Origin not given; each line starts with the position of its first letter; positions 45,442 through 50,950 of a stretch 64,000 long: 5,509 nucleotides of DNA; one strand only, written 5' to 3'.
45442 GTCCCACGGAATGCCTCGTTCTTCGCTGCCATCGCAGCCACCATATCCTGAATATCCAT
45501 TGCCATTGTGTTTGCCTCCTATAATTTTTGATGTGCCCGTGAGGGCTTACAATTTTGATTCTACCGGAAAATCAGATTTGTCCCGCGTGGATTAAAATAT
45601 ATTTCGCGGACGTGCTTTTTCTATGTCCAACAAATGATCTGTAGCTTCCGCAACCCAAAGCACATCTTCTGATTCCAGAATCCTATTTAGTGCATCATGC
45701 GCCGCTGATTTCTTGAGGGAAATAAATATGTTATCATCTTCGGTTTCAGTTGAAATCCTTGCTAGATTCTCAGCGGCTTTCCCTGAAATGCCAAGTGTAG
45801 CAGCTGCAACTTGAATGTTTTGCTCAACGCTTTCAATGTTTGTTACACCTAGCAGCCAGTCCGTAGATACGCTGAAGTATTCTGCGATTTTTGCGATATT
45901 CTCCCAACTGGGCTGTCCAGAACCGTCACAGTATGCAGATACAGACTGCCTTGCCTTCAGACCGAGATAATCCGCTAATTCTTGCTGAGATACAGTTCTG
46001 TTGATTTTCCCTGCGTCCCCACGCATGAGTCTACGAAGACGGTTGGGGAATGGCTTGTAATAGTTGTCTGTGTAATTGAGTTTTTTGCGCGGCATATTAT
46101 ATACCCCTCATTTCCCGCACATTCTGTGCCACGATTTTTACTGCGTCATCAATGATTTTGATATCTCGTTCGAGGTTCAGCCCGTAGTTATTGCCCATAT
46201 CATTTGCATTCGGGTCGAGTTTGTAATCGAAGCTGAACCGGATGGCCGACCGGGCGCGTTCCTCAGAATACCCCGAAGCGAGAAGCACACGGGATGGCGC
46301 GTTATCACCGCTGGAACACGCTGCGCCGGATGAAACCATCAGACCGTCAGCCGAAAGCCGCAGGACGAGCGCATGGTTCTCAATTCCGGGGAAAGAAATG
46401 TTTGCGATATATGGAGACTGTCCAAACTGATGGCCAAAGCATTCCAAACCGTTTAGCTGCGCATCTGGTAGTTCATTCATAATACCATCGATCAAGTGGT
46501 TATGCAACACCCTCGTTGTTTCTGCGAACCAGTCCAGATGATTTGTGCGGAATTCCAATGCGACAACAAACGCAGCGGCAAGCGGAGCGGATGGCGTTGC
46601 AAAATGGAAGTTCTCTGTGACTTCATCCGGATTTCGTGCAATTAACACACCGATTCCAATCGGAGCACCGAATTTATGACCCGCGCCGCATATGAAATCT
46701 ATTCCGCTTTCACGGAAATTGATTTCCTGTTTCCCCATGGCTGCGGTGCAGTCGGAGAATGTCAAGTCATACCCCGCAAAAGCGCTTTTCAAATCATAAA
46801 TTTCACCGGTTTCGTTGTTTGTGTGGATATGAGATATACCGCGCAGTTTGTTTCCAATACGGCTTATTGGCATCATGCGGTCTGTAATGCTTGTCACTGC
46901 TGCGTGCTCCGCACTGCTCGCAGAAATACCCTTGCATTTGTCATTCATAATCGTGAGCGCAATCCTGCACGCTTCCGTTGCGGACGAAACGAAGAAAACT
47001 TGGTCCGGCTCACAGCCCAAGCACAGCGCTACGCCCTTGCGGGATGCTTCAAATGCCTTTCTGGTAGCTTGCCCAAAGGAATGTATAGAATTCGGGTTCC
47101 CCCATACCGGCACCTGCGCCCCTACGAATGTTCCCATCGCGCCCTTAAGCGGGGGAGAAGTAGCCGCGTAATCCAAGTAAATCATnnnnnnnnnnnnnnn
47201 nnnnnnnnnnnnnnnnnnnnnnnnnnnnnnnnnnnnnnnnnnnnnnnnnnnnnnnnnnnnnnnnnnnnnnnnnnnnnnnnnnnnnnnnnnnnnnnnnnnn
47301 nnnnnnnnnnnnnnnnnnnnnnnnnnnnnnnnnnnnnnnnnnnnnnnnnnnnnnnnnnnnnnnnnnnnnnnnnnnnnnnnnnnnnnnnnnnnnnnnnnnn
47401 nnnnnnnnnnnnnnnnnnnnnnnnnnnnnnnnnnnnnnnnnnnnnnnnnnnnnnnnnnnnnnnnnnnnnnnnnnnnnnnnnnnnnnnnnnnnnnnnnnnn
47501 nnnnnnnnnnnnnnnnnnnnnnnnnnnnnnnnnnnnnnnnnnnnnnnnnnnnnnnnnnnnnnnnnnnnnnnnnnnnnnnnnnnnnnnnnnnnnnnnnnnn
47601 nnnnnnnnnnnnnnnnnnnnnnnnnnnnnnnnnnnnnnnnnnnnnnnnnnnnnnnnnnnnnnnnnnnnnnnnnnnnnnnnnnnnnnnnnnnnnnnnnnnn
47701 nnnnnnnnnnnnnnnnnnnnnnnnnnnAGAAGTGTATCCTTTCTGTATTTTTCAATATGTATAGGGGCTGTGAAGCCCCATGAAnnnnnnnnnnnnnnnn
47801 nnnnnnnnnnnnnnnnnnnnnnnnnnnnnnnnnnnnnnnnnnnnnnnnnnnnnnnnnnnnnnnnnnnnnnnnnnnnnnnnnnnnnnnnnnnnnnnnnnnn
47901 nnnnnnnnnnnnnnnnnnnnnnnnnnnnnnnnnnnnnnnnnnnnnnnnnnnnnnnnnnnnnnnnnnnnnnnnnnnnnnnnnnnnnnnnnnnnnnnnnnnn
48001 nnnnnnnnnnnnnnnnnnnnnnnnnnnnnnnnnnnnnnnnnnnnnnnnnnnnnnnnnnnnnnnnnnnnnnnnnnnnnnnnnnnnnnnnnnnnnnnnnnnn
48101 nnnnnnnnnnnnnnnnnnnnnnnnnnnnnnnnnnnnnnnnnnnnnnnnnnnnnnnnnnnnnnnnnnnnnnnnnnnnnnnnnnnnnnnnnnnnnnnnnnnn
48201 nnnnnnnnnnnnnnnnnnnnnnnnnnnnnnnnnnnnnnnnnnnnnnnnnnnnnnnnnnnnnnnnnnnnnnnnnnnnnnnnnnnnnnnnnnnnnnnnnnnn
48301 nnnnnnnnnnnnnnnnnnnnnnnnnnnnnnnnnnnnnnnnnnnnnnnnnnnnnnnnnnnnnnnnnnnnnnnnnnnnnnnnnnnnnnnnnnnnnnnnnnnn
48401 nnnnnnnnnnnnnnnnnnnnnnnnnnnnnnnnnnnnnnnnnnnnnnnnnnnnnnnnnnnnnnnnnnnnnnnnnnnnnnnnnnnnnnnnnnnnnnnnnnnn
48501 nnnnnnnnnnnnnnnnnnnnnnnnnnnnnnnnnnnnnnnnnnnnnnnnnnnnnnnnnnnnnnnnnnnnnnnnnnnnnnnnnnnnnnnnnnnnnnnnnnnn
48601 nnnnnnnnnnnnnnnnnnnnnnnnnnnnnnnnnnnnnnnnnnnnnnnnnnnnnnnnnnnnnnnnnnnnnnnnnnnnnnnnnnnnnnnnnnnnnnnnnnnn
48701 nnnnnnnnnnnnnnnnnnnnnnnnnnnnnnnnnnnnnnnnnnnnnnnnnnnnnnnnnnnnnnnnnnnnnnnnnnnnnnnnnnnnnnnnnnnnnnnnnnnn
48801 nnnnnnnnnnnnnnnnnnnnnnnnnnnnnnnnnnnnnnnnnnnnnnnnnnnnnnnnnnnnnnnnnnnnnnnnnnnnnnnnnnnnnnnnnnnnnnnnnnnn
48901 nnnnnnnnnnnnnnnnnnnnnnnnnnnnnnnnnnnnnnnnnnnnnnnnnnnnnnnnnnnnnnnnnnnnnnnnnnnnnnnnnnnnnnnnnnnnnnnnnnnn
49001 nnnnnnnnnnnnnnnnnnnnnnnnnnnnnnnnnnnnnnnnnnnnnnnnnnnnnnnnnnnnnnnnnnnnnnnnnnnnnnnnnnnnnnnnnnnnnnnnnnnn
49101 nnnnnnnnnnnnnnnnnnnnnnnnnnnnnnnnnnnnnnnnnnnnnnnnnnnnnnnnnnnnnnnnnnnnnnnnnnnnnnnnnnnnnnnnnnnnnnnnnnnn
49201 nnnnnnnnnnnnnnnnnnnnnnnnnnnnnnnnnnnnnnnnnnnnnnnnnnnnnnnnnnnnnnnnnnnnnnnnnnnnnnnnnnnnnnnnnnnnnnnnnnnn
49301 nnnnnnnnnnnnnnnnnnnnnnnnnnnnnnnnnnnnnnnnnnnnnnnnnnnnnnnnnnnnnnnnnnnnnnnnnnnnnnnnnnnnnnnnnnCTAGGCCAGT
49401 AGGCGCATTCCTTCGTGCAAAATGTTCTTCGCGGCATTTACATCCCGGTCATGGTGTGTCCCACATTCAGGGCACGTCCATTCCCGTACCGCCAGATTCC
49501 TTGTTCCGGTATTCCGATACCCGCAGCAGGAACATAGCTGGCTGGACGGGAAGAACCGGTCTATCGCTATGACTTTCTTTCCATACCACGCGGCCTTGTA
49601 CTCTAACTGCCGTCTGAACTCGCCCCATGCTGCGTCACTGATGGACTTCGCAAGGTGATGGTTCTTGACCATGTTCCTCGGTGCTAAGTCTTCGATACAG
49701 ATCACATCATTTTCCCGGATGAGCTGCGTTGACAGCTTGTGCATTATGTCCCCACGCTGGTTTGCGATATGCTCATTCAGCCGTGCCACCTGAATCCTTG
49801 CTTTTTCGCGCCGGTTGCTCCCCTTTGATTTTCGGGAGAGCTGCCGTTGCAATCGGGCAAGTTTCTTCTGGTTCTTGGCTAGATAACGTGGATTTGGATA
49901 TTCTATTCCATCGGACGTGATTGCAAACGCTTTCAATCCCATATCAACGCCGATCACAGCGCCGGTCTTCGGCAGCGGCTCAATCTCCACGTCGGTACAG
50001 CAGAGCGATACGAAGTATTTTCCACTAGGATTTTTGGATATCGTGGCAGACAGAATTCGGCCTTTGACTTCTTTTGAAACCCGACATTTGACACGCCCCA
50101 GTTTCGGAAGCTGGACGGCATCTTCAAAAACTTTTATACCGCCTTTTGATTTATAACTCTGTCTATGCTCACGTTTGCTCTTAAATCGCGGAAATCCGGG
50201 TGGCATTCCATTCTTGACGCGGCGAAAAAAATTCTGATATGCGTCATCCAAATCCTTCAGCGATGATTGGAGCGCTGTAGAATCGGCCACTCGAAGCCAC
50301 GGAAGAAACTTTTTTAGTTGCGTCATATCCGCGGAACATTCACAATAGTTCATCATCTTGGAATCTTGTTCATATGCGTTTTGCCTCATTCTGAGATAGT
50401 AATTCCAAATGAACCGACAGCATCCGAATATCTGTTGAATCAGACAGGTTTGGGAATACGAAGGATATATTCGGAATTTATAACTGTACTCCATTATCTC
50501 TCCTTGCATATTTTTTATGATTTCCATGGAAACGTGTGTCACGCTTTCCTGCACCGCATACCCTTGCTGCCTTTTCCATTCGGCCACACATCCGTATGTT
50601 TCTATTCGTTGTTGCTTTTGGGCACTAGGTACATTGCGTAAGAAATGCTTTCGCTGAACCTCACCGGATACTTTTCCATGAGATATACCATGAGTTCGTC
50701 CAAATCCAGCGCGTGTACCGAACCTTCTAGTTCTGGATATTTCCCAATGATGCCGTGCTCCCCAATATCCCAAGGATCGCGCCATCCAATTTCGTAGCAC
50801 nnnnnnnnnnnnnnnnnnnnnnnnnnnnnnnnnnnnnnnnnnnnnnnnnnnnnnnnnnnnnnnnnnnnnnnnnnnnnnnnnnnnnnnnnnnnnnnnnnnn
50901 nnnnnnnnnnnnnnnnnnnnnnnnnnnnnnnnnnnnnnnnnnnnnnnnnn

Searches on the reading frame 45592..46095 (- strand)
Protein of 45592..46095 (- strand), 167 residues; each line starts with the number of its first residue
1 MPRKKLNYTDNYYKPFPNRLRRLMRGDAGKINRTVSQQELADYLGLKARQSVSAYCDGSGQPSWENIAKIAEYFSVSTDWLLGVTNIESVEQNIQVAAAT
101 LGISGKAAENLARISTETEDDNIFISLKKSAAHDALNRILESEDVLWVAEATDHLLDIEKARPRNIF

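Call 36: search_protein_families(library=pfam, proteins=[window:45592-46095:-], max_evalue=0.01)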
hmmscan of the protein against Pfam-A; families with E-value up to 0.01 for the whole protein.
window:45592-46095:- (167 aa): 3 families
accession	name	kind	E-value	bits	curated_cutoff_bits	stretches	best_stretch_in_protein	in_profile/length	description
PF01381.28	HTH_3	-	1.2e-08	35.3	23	1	34-81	9-55/55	Helix-turn-helix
PF08667.16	BetR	-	0.00017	22.2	21.6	1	18-128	8-120/148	BetR domain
PF12844.13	HTH_19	-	0.0028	18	30.2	1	32-83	10-60/64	Helix-turn-helix domain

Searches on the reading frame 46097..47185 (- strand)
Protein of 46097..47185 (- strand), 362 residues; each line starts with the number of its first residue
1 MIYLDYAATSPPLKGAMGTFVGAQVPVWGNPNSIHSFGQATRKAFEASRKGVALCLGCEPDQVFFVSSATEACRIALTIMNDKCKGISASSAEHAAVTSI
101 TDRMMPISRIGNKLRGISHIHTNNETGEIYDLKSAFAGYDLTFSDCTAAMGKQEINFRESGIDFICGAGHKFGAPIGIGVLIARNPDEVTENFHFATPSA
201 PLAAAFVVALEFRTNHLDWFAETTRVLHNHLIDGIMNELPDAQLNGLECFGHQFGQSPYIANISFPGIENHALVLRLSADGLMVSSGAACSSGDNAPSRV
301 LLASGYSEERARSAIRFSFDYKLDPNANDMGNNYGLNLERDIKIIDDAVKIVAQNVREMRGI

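Call 36: search_protein_families(library=pfam, proteins=[window:46097-47185:-], max_evalue=0.01)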
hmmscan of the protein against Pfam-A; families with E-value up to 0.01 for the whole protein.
window:46097-47185:- (362 aa): 1 family
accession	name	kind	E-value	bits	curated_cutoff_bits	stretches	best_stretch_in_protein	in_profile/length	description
PF00266.25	Aminotran_5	-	3e-26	92.7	21.5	3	110-185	136-215/371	Aminotransferase class-V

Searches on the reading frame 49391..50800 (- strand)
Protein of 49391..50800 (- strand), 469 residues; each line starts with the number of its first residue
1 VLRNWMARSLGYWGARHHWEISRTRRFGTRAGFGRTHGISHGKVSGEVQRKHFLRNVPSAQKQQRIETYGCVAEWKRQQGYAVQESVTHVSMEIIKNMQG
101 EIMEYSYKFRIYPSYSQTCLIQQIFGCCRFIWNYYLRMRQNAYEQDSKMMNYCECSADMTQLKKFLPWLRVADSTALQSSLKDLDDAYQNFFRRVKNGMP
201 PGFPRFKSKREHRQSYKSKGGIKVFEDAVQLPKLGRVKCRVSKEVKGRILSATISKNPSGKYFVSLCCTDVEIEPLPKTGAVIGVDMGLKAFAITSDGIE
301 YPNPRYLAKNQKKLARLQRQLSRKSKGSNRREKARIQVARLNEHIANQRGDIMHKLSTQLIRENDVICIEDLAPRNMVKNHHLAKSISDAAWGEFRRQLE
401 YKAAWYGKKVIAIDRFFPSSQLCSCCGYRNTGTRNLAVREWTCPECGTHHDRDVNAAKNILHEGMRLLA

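Call 36: search_protein_families(library=pfam, proteins=[window:49391-50800:-], max_evalue=0.01)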
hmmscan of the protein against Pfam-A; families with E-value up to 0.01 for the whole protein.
window:49391-50800:- (469 aa): 3 families
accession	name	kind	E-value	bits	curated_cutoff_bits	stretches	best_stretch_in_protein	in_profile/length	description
PF07282.18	Cas12f1-like_TNB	-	4.7e-28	97.6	26.3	1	392-460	1-60/60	Cas12f1-like, TNB domain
PF01385.25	OrfB_IS605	-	3.6e-26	92.2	30.5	1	268-380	4-119/120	Probable transposase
PF12323.14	HTH_OrfB_IS605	-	9.7e-16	57.4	21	1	103-147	1-46/47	Helix-turn-helix domain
